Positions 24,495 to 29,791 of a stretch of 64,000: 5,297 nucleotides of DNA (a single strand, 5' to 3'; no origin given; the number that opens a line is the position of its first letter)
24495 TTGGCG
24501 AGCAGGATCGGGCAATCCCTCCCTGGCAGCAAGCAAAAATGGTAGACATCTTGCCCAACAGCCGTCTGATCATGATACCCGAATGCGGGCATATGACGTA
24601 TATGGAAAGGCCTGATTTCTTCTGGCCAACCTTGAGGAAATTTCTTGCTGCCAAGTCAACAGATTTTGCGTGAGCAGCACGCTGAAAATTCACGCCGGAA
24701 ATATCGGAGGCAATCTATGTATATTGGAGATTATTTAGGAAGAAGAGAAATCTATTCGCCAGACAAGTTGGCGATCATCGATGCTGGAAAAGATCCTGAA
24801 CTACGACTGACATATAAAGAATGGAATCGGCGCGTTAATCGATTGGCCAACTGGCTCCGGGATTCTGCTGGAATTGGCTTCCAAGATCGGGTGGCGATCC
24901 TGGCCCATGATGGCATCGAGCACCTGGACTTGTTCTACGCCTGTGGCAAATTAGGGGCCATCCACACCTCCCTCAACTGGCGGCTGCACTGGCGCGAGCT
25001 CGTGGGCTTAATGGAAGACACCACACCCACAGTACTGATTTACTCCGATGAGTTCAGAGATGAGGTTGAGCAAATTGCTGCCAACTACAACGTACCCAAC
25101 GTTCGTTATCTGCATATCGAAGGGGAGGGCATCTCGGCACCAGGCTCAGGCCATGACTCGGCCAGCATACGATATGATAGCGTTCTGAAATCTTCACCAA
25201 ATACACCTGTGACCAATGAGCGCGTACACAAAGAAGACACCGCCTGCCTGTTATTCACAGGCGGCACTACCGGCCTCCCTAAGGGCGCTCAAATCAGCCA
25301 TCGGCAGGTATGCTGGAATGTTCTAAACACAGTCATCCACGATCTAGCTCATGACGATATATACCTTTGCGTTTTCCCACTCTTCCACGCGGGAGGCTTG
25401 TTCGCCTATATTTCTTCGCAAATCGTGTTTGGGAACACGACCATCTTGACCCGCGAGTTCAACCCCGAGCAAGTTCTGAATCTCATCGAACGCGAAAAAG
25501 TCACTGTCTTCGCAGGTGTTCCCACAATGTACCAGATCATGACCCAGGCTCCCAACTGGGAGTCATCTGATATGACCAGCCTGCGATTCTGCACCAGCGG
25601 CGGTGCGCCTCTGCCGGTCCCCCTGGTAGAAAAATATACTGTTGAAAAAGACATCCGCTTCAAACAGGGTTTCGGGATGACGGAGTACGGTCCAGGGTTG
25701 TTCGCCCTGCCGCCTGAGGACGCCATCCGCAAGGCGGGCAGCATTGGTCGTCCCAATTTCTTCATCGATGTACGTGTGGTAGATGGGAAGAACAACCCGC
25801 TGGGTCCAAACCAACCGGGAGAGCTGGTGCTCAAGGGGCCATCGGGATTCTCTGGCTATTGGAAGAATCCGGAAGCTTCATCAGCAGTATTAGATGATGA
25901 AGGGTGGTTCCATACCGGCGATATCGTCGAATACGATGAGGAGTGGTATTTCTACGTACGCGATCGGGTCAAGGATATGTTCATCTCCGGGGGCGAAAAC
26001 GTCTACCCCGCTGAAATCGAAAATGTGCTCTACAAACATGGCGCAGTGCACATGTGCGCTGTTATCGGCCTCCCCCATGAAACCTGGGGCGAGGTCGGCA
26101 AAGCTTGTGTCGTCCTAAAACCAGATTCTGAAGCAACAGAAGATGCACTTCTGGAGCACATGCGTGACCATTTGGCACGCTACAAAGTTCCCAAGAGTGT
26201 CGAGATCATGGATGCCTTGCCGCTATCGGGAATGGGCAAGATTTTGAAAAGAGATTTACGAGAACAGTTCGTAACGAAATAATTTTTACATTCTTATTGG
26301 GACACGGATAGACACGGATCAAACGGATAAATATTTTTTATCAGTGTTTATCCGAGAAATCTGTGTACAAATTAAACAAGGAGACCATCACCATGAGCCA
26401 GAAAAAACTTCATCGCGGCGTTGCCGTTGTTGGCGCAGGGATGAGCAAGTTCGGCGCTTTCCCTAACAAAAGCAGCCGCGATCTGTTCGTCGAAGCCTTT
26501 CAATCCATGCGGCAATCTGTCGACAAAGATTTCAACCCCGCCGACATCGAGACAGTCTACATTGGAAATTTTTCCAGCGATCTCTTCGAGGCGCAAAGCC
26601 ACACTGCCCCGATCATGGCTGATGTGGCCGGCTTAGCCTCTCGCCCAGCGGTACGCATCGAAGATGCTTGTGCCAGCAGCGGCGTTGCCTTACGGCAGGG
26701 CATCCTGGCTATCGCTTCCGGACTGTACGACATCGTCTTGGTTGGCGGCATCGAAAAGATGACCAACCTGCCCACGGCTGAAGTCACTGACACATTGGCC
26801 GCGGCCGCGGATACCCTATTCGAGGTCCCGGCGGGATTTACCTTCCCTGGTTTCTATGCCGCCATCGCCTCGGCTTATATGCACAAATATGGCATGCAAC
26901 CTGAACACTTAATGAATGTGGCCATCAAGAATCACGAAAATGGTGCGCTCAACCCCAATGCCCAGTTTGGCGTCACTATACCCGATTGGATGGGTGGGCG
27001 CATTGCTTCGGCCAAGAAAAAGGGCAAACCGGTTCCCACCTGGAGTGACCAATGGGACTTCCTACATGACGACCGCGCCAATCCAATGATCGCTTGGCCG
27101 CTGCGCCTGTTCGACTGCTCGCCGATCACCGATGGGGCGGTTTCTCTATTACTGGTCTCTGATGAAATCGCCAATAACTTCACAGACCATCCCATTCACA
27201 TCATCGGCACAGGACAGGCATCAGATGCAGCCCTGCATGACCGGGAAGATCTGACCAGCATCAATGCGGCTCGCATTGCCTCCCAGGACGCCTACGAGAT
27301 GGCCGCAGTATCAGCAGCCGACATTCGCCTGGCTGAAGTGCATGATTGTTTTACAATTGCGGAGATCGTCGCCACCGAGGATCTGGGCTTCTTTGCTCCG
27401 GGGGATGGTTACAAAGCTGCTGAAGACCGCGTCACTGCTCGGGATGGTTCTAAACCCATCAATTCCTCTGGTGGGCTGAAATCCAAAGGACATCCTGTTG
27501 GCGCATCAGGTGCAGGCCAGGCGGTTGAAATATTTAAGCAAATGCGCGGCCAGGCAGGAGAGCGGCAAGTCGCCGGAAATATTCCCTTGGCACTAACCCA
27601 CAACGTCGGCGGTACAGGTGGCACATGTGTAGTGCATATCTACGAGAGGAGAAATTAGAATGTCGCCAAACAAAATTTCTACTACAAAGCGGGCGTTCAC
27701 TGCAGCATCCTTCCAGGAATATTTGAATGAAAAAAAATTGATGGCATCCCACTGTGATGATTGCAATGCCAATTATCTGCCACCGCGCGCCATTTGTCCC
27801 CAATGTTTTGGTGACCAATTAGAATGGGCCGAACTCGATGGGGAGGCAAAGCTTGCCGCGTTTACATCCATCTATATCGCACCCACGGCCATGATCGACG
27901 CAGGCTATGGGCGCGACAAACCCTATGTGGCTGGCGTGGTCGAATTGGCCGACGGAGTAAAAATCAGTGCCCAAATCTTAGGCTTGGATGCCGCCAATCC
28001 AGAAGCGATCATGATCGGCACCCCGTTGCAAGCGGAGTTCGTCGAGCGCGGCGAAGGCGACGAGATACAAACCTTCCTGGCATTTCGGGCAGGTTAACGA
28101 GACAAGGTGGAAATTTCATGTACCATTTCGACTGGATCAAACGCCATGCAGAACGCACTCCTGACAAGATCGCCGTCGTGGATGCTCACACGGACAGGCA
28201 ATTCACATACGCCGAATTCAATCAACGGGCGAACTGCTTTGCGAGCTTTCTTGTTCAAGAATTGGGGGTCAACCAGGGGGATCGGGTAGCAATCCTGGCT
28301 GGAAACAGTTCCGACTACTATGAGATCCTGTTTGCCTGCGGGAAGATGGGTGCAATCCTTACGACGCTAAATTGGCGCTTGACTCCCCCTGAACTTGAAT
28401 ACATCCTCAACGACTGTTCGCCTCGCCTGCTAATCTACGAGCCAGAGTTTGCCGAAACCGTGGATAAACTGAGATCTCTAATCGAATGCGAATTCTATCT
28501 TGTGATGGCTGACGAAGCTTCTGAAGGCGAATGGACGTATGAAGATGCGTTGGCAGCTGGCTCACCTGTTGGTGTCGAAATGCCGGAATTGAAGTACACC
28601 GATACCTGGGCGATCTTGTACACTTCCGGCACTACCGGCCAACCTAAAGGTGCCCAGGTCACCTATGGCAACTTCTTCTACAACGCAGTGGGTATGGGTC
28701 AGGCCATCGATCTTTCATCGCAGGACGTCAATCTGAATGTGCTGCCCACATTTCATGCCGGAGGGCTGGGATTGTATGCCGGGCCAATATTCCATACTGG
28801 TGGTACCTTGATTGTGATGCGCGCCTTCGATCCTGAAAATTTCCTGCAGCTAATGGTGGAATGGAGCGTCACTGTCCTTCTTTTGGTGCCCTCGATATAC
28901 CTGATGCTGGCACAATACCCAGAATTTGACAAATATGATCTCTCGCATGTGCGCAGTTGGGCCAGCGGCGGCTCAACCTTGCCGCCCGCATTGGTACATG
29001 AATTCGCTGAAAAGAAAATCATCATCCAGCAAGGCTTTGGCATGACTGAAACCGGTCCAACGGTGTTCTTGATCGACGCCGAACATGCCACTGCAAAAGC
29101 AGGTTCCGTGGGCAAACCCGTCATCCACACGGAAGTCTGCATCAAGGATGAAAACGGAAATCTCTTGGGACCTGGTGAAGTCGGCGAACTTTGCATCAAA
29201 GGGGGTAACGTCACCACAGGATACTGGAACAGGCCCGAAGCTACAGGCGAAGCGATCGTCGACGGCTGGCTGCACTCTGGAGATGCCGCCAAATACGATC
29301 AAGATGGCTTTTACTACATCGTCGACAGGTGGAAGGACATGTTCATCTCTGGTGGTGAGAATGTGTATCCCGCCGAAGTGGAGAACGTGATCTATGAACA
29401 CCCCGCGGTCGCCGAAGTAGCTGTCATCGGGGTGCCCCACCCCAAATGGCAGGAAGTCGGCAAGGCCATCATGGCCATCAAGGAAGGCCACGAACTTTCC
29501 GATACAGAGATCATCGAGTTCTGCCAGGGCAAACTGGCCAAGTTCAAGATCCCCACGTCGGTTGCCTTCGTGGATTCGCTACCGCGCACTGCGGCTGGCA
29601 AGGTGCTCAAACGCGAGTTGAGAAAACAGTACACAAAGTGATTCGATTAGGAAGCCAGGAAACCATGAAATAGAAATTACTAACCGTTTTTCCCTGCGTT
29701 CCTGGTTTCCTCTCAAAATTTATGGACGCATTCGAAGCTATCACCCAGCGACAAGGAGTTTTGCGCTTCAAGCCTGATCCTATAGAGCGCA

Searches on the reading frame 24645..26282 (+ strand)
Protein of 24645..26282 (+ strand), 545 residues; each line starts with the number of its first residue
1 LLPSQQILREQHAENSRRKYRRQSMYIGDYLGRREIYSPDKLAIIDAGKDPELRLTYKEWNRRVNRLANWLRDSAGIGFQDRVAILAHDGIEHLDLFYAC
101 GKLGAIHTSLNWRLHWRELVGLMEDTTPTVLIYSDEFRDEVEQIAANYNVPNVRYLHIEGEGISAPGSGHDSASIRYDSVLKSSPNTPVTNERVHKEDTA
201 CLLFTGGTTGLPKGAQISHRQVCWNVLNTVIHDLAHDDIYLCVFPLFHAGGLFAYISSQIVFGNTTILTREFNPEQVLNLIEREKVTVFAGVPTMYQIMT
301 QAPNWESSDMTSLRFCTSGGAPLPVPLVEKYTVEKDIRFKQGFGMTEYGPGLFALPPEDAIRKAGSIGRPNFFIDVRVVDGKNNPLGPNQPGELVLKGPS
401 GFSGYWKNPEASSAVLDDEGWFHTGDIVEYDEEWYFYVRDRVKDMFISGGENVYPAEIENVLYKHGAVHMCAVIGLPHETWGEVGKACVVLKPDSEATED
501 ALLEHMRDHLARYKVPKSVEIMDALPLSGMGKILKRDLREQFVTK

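Call 94: search_protein_families(library=pfam, proteins=[window:24645-26282:+], max_evalue=0.00001)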
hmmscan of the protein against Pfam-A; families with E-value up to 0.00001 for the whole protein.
window:24645-26282:+ (545 aa): 2 families
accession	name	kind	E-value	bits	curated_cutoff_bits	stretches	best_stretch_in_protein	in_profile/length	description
PF00501.34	AMP-binding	-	7.1e-82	275.7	29.9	1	38-406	8-384/384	AMP-binding enzyme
PF13193.12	AMP-binding_C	-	8.6e-21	75.1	24.5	1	457-532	1-76/76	AMP-binding enzyme C-terminal domain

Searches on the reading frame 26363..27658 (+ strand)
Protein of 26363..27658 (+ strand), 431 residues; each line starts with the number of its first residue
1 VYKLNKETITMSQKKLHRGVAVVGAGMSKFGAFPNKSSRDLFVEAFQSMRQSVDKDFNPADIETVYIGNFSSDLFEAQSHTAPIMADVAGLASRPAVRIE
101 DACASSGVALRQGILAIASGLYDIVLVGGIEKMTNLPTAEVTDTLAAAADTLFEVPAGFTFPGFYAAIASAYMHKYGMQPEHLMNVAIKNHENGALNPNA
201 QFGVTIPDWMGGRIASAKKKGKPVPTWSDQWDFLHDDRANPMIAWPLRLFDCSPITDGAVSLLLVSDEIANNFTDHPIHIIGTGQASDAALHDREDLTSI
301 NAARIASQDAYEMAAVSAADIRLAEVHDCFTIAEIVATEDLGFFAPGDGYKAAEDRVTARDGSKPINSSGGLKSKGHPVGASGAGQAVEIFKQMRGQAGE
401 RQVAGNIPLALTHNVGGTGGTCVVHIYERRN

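Call 94: search_protein_families(library=pfam, proteins=[window:26363-27658:+], max_evalue=0.00001)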
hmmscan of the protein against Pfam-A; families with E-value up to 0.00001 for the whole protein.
window:26363-27658:+ (431 aa): 3 families
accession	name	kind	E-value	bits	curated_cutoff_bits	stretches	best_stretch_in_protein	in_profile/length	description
PF22691.2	Thiolase_C_1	-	1.4e-41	142.1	28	1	288-429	6-144/144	Thiolase C-terminal domain-like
PF00108.29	Thiolase_N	-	3.8e-23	82.6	26.4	1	20-266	1-258/260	Thiolase, N-terminal domain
PF02803.24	Thiolase_C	-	2.4e-08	34.1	27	1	304-404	25-107/123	Thiolase, C-terminal domain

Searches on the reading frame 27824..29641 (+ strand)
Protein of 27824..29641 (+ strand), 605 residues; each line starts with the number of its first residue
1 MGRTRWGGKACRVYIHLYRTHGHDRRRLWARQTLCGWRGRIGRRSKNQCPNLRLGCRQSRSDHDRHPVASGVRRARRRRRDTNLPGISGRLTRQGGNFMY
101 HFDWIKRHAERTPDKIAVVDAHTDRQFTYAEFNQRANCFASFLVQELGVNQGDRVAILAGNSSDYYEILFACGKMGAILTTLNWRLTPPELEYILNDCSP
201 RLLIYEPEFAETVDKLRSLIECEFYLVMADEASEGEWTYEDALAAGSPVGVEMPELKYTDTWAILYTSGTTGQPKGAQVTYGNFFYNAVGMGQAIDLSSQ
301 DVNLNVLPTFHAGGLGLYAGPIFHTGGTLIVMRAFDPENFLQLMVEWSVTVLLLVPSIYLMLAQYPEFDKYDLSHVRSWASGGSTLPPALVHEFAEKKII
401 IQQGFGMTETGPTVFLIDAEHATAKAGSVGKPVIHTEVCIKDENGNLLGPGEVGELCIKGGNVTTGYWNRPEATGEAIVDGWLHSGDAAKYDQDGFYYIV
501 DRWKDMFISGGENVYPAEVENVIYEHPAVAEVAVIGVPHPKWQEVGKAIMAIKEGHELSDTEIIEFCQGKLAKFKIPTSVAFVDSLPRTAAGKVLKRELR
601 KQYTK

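Call 94: search_protein_families(library=pfam, proteins=[window:27824-29641:+], max_evalue=0.00001)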
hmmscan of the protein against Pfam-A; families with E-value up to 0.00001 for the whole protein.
window:27824-29641:+ (605 aa): 2 families
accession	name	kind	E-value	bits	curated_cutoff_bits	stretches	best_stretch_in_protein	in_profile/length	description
PF00501.34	AMP-binding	-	3.2e-93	313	29.9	1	106-468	2-384/384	AMP-binding enzyme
PF13193.12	AMP-binding_C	-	3.8e-20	73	24.5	1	518-593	1-76/76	AMP-binding enzyme C-terminal domain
